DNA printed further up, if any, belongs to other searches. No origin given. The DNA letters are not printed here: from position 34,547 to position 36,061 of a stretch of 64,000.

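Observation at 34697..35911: PLP sugar enzyme with His in place of the catalytic Lys: ColD/E1-type 3-dehydratase next to gmd-fcl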

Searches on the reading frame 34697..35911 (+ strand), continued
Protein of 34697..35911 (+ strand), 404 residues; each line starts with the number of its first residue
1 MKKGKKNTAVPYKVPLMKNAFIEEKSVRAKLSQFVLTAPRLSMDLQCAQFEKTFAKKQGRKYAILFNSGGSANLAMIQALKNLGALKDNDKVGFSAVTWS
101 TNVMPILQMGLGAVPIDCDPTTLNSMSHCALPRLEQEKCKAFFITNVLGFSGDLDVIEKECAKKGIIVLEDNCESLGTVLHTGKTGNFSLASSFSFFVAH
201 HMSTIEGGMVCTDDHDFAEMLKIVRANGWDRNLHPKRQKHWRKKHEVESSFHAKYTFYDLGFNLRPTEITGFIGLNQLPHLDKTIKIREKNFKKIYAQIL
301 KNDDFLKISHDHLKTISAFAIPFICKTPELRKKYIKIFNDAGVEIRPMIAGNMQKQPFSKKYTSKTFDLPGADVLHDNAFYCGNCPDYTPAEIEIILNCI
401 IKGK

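Call 23: find_encoding_contigs(protein=P0017, flank=8000, max_places=2)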
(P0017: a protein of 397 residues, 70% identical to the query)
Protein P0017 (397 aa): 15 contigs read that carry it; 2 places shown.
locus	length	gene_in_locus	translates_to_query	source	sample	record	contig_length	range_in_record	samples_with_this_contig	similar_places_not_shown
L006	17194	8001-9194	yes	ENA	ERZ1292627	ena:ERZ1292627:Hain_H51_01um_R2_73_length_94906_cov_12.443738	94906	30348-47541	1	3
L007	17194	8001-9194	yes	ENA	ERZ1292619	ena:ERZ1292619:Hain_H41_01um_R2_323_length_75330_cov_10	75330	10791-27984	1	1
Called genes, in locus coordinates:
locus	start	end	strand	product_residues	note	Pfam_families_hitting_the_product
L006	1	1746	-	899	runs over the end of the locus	PF07517:SecA_DEAD, PF01043:SecA_PP_bind, PF21090:P-loop_SecA, PF07516:SecA_SW, PF02810:SEC-C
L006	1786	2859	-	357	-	PF01565:FAD_binding_4, PF02873:MurB_C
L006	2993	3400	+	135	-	-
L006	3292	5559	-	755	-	PF04932:Wzy_C, PF13428:TPR_14 (faint), PF14559:TPR_19 (faint), PF13181:TPR_8 (faint), PF14561:TPR_20 (faint)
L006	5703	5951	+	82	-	PF12728:HTH_17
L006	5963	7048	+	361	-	PF04321:RmlD_sub_bind (weak), PF01370:Epimerase, PF16363:GDP_Man_Dehyd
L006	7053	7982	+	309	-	PF01370:Epimerase, PF04321:RmlD_sub_bind (weak), PF16363:GDP_Man_Dehyd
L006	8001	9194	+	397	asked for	PF01041:DegT_DnrJ_EryC1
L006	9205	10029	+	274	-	PF01061:ABC2_membrane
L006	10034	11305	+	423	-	PF00005:ABC_tran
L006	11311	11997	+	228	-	PF04989:RMNT_CmcI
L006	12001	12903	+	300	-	PF00535:Glycos_transf_2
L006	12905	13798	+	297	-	PF01531:Glyco_transf_11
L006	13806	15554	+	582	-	PF13522:GATase_6, PF13537:GATase_7, PF00733:Asn_synthase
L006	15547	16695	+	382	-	PF00534:Glycos_transf_1, PF13692:Glyco_trans_1_4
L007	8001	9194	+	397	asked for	PF01041:DegT_DnrJ_EryC1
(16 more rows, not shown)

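Call 26: search_solved_structures(query=window:34697-35911:+, show_alignments=5, max_evalue=1e-30)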
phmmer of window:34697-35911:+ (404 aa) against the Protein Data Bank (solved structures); distinct sequences matched with E-value up to 1e-30: 6.
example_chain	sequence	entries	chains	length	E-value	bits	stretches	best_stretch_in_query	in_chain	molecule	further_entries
2gms_A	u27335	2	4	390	8.1e-60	206.3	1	29-385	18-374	Putative pyridoxamine 5-phosphate-dependent dehydrase, Wbdk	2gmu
3b8x_A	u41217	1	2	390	7.6e-59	203.1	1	29-385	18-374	Pyridoxamine 5-phosphate-dependent dehydrase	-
2r0t_A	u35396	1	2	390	1.5e-58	202.2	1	29-385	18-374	Pyridoxamine 5-phosphate-dependent dehydrase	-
3gr9_A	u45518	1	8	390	3.8e-58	200.8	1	29-385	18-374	ColD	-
3bcx_A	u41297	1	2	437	1e-33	120.4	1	49-396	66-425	CDP-6-deoxy-L-threo-D-glycero-4-hexulose-3-dehydrase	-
3bb8_A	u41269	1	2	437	1.9e-32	116.2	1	49-396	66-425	CDP-4-keto-6-deoxy-D-glucose-3-dehydrase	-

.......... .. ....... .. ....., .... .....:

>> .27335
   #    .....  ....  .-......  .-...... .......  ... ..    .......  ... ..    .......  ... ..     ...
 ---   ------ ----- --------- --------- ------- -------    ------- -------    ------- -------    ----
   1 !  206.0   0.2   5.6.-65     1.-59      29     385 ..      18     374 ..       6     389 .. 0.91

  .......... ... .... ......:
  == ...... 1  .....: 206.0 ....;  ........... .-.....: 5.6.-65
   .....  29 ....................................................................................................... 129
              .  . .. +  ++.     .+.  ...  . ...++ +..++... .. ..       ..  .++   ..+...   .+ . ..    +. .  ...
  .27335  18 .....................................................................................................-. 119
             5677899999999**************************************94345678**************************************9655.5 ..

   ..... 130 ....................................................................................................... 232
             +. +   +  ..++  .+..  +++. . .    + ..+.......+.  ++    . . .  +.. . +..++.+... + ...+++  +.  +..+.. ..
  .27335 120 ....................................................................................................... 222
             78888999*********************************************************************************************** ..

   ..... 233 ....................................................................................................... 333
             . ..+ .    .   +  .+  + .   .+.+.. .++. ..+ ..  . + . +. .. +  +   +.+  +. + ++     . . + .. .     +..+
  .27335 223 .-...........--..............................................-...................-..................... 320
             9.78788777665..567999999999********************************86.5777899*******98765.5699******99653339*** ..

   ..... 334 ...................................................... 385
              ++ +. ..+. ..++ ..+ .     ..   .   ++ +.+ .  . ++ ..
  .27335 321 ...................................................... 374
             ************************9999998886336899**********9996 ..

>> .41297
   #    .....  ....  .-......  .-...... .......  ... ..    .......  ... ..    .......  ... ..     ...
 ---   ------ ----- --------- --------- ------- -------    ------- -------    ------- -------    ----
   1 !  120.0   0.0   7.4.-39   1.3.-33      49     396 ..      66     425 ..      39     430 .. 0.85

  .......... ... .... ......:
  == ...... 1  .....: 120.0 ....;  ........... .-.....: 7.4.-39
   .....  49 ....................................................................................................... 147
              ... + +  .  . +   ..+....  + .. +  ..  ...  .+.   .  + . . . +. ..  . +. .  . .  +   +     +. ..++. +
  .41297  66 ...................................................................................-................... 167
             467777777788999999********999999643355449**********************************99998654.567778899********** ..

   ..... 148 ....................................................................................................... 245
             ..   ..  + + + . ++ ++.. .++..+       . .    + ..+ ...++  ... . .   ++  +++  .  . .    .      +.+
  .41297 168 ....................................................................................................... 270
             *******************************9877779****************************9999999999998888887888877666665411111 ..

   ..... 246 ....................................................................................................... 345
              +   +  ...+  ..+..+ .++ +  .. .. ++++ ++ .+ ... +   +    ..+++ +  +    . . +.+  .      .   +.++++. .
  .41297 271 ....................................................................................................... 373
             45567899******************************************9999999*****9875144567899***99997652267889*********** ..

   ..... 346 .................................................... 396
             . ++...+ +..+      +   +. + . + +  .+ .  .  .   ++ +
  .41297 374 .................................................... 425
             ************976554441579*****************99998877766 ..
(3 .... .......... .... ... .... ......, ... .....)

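Call 37: find_related_loci(query=A1, collection=genome_contigs, flank=10000)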
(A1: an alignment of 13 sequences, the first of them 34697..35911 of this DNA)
Query A1 (404 aa) in genome_contigs; peptide patterns used: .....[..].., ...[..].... (x = any residue, [..] = any of these).
599 stretches matched a pattern (row limit reached: there are more); 570 encode a relative of the query (tblastn E <= 1e-3); the best 80 are kept; 80 distinct loci.
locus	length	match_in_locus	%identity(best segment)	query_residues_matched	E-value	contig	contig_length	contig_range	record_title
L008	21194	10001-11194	95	7-404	0e+0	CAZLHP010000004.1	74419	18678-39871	MAG TPA_asm: uncultured Candidatus Saccharibacteria bacterium isolate SRP286056_co1_109 genome assembly, contig: NODE_29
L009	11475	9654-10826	62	12-402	5e-176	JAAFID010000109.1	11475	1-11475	MAG: Cytophagales bacterium isolate bin33.maxbin.ball.127 WN_Cytophagales_6_scaffold_109, whole genome shotgun sequence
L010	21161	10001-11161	62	14-400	3e-173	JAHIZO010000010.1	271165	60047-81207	MAG: Gammaproteobacteria bacterium isolate Modern_marine.mb.18 Modern_marine.mb.18_k141_2635713, whole genome shotgun se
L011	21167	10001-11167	62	14-402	1e-172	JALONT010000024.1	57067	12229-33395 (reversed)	MAG: Bacteroidales bacterium isolate Prado084 scaffold_243, whole genome shotgun sequence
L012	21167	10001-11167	62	14-402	2e-172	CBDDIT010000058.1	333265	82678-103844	MAG: Sediminibacterium sp. isolate 5cf5fc0a-1036-4e9e-b37d-ddaa3d9ee4e6 genome assembly, contig: contig_58, whole genome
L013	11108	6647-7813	63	14-402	2e-171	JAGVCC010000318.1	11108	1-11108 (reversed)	MAG: Chitinophagales bacterium isolate WC_3 c_000000055846, whole genome shotgun sequence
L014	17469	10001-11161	64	14-400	1e-170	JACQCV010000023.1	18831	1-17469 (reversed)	MAG: Candidatus Vogelbacteria bacterium isolate NC_groundwater_977_Pr1_S-0.2um_41_15 Montesol18-Sp2_coassembly_scaffold_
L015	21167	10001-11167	62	14-402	1e-170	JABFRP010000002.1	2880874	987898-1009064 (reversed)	MAG: Ferruginibacter sp. isolate P-RSF-NP-03 c_000000000003, whole genome shotgun sequence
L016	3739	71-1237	63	14-402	1e-177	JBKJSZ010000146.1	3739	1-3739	MAG: Ferruginibacter sp. isolate ant_bin.600 k117_6398473, whole genome shotgun sequence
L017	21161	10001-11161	61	14-400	6e-170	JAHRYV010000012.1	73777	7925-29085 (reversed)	MAG: Curvibacter sp. isolate AG1 NODE_177_length_73777_cov_10.850614, whole genome shotgun sequence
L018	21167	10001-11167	62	14-402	6e-170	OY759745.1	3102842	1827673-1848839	MAG: Bacteroidales bacterium isolate 6557e7a1-78fa-4815-bf71-3c9d2683966d genome assembly, chromosome: 1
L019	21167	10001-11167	62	14-402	2e-169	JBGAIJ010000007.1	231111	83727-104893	MAG: Ferruginibacter sp. isolate MAG_AAO_H125.22 AAOH125-22_opera_contig_266, whole genome shotgun sequence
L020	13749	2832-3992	61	14-400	1e-169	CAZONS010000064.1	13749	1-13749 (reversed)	MAG TPA_asm: uncultured Thiobacillus sp. isolate SRP093185_co1_61 genome assembly, contig: NODE_3099_length_13749_cov_28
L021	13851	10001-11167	61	14-402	1e-169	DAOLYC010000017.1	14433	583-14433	MAG TPA_asm: Ferruginibacter sp. isolate AMR_MDS_5194 NODE_2052_length_14433_cov_4.943664, whole genome shotgun sequence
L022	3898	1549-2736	60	4-402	1e-175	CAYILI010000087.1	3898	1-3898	MAG TPA_asm: uncultured Gammaproteobacteria bacterium isolate ERP119705_co22_367 genome assembly, contig: NODE_17602_len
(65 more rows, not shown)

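Call 43: search_protein_families(library=ncbifam, proteins=[L003:7108-8004:+], max_evalue=0.00001)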
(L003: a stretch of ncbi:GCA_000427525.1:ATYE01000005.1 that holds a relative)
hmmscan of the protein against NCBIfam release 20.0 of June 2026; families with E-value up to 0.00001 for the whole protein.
L003:7108-8004:+ (298 aa): 8 families
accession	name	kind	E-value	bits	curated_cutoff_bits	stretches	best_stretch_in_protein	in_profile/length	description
NF047922.1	GDPFucSynFcl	equivalog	5.7e-120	400.4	500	1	1-295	13-305/308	GDP-L-fucose synthase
TIGR01181.1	dTDP_gluc_dehyt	equivalog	1.6e-19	70.1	365.1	1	27-295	57-315/321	dTDP-glucose 4,6-dehydratase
TIGR01179.1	galE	equivalog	8.2e-17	61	262.3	1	17-282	44-316/332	UDP-glucose 4-epimerase GalE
TIGR04180.1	EDH_00030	hypoth_equivalog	5.4e-12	45.4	475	1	28-254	57-267/297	NAD-dependent 4,6-dehydratase LegB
NF007490.0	PRK10084.1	subfamily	7.7e-08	31.7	649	0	123-294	166-337/361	dTDP-glucose 4,6-dehydratase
TIGR02197.1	heptose_epim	equivalog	2.3e-07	30.3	274.6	1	66-254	86-271/316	ADP-glyceromanno-heptose 6-epimerase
NF011728.1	PRK15181.1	equivalog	1.7e-06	27.3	760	1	47-295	93-341/348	Vi polysaccharide biosynthesis UDP-N-acetylglucosaminuronic acid C-4 epimerase TviC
NF007582.0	PRK10217.1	equivalog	3.7e-06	26.3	698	0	25-292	56-332/355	dTDP-glucose 4,6-dehydratase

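Call 45: search_protein_representatives(protein=window:34697-35911:+)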
Query: 404 residues. Proteins with E-value up to 0.001 (for the whole library): 14880; up to 1e-10: 3463; up to 1e-30: 555. The best 150 are listed.
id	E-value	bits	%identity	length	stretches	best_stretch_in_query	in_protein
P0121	8.3e-143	492.8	56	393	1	14-402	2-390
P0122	2.4e-141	488.0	55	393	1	13-400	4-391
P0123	2.0e-125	435.6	52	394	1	14-398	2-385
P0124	3.0e-117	408.7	50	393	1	14-399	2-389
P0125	6.8e-110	384.4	50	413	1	14-399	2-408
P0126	1.8e-109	383.0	50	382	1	13-400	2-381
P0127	5.5e-109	381.4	52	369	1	14-398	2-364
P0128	1.1e-107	377.2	46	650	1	10-398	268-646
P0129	3.7e-107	375.4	49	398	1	8-388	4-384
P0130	3.8e-107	375.4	65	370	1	12-270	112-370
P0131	1.7e-105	369.9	52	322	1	82-400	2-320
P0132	1.3e-104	367.0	46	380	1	11-400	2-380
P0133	4.4e-104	365.3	50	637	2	168-398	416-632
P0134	1.1e-99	350.8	47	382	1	14-395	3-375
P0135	6.3e-99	348.3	48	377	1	13-400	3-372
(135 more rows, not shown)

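Call 58: predict_structure(alignment_id=A1)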
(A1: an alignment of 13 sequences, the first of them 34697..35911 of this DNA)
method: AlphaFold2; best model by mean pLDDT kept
length: 404 residues; sequences in the alignment: 13
mean_pLDDT: 74.5   pTM: 0.78
mean pLDDT of the five models: 74.5, 74.4, 68.0, 67.7, 66.2
residues with pLDDT >= 90: 67; 70-90: 208; 50-70: 87; < 50: 42
segments of 3 or more residues with pLDDT < 50: 1-8, 198-205, 229-233, 249-264
pLDDT, mean of each block of 10 residues (from residue 1): 42 70 69 67 66 88 82 84 89 79 76 78 64 90 78 79 91 76 77 66 57 91 65 56 59 33 54 77 83 88 87 79 90 93 81 67 71 82 69 90 69
secondary structure, 60 per line:
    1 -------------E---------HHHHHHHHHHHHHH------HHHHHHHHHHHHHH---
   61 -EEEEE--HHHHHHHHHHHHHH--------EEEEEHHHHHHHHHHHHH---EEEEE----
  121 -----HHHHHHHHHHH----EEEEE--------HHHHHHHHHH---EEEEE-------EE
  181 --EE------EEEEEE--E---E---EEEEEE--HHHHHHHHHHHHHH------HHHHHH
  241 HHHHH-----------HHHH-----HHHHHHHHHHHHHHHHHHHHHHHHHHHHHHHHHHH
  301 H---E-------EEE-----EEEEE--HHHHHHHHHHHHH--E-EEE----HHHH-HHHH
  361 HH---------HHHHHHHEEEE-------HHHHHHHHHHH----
elements in order: H24-37 H44-57 E62-66 H69-82 E91-95 H96-108 E112-116 H126-136 E141-145 H154-163 E167-171 E191-196 E207-212 H215-228 H235-245 H257-260 H266-301 E313-315 E321-325 H328-340 E345-347 H352-355 H357-362 H372-378 E379-382 H390-400

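Call 60: fold_search(model_id=the predicted structure, library=pdb)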
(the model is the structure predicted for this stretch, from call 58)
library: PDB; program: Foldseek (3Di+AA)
matches with E <= 10: 1907; with E <= 0.001: 1202
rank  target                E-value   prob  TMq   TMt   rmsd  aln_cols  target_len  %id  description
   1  2gms_B                6.8e-28  1.00  0.77  0.80   5.4       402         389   32  E coli GDP-4-keto-6-deoxy-D-mannose-3-dehydratase with bound hydrated PLP (released 2006-09-05)
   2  3b8x_B                1.5e-27  1.00  0.78  0.81   5.1       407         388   31  Crystal structure of GDP-4-keto-6-deoxymannose-3-dehydratase (ColD) H188N mutant with bound GDP-perosamine (released 2007-11-27)
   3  2gms_A                2.1e-27  1.00  0.77  0.79   5.4       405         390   32  E coli GDP-4-keto-6-deoxy-D-mannose-3-dehydratase with bound hydrated PLP (released 2006-09-05)
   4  3b8x_A                2.5e-27  1.00  0.77  0.81   5.2       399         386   33  Crystal structure of GDP-4-keto-6-deoxymannose-3-dehydratase (ColD) H188N mutant with bound GDP-perosamine (released 2007-11-27)
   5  3gr9_F                4.0e-27  1.00  0.76  0.79   5.5       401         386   32  Crystal structure of ColD H188K S187N (released 2009-06-16)
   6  2r0t_A                8.7e-27  1.00  0.78  0.81   5.3       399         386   32  Crystal structure of GDP-4-keto-6-deoxymannose-3-dehydratase with a trapped PLP-glutamate geminal diamine (released 2007-12-18)
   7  3gr9_C                9.7e-27  1.00  0.77  0.80   5.4       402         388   32  Crystal structure of ColD H188K S187N (released 2009-06-16)
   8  3gr9_A                2.2e-26  1.00  0.74  0.78   5.5       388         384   33  Crystal structure of ColD H188K S187N (released 2009-06-16)
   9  3gr9_G                6.1e-26  1.00  0.77  0.80   5.4       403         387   32  Crystal structure of ColD H188K S187N (released 2009-06-16)
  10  3gr9_D                5.4e-25  1.00  0.74  0.78   5.5       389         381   32  Crystal structure of ColD H188K S187N (released 2009-06-16)
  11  3gr9_B                7.2e-25  1.00  0.75  0.79   5.6       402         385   32  Crystal structure of ColD H188K S187N (released 2009-06-16)
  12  3gr9_E                6.8e-24  1.00  0.75  0.78   5.6       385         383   33  Crystal structure of ColD H188K S187N (released 2009-06-16)
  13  3bn1_C                6.0e-23  1.00  0.68  0.75   5.3       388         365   24  Crystal structure of GDP-perosamine synthase (released 2008-03-18)
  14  3dr4_B                9.1e-22  1.00  0.68  0.75   5.3       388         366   24  GDP-perosamine synthase K186A mutant from Caulobacter crescentus with bound sugar ligand (released 2008-10-14)
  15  3bb8_A                9.6e-22  1.00  0.73  0.70   5.8       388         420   25  E1 Dehydrase H220K Mutant (released 2008-09-16)
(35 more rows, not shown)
